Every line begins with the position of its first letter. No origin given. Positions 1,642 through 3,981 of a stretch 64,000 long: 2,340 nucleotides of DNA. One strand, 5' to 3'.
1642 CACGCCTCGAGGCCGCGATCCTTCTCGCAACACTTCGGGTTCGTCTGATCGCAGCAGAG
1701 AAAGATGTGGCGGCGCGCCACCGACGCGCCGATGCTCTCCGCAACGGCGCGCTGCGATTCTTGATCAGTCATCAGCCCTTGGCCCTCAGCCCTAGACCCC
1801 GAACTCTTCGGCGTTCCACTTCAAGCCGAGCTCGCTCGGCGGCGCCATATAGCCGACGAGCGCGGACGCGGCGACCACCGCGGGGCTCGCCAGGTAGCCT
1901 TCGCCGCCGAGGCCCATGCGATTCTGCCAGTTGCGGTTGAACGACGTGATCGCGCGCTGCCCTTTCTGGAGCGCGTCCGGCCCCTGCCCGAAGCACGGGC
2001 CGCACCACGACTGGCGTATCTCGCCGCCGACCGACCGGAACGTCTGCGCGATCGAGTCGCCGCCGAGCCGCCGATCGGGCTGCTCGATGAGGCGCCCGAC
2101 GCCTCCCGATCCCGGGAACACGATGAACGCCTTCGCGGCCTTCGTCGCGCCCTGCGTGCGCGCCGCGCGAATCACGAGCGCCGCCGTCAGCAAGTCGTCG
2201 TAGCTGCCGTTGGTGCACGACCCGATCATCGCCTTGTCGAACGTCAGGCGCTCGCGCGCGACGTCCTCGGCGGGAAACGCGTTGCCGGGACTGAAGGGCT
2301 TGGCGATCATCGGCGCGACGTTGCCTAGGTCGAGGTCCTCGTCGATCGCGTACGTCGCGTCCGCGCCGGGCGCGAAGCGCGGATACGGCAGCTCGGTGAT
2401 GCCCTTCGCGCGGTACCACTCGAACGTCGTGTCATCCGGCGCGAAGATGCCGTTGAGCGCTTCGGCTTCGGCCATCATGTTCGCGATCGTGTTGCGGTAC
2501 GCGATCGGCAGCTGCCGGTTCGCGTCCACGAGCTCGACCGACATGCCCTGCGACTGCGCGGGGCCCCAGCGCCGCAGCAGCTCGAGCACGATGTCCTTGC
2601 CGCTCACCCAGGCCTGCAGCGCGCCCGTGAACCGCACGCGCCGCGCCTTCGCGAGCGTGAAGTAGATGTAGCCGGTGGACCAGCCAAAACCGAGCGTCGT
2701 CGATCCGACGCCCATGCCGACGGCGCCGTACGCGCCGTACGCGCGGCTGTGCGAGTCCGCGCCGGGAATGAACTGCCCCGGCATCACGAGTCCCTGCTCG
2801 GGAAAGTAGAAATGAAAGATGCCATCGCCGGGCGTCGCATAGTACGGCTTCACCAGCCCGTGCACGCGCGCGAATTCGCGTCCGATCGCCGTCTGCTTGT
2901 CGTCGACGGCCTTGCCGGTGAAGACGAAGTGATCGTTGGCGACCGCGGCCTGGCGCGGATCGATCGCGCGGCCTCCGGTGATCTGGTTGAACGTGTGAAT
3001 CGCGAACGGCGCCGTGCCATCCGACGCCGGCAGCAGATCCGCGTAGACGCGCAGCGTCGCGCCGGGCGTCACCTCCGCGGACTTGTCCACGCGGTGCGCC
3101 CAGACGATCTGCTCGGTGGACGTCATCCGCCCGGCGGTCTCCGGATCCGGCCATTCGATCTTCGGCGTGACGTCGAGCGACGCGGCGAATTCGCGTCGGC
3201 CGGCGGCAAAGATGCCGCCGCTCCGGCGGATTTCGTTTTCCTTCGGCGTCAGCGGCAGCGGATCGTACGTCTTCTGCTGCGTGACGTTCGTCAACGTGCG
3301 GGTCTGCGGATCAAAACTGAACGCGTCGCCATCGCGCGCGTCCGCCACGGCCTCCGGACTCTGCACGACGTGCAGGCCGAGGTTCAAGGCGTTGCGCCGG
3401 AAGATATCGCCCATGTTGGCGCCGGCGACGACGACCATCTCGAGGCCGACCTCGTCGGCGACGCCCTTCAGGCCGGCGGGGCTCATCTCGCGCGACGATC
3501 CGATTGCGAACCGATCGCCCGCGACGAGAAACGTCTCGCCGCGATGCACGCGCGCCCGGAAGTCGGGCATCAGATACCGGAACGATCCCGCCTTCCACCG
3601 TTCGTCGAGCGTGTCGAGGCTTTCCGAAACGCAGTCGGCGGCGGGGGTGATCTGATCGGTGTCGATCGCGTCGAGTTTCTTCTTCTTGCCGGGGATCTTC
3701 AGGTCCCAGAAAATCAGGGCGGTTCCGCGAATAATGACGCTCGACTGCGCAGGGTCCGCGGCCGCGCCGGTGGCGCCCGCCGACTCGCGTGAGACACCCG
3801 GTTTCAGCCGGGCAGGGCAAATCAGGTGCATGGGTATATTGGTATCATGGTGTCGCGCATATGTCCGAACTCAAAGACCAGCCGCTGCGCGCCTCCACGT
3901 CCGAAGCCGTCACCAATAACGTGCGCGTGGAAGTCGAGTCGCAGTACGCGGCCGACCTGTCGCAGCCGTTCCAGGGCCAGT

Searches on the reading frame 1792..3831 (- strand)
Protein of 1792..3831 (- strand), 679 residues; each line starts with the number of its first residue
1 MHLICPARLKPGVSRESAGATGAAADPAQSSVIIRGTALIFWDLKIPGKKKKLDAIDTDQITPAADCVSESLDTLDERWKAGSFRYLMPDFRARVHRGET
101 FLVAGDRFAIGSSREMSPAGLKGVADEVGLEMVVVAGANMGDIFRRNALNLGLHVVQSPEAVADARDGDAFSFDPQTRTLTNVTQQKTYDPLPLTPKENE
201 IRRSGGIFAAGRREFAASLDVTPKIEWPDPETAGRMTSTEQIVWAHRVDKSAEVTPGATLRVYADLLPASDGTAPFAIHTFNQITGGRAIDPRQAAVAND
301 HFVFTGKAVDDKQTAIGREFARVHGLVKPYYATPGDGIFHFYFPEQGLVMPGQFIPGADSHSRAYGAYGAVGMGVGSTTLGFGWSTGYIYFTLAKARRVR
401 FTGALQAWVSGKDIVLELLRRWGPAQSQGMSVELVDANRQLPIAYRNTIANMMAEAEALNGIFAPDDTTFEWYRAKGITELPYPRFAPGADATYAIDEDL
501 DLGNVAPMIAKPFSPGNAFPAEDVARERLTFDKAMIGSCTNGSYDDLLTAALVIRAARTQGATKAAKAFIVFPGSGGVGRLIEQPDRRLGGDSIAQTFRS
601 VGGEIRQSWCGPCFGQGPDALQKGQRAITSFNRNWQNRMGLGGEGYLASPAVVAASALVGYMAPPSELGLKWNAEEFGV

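Call 38: search_protein_families(library=pfam, proteins=[window:1792-3831:-], max_evalue=0.00001)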
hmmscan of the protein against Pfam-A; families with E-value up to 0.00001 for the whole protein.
window:1792-3831:- (679 aa): 1 family
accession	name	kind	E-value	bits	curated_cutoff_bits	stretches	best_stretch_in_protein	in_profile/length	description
PF00330.25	Aconitase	-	7.3e-74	249.8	28.7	1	251-660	11-463/463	Aconitase family (aconitate hydratase)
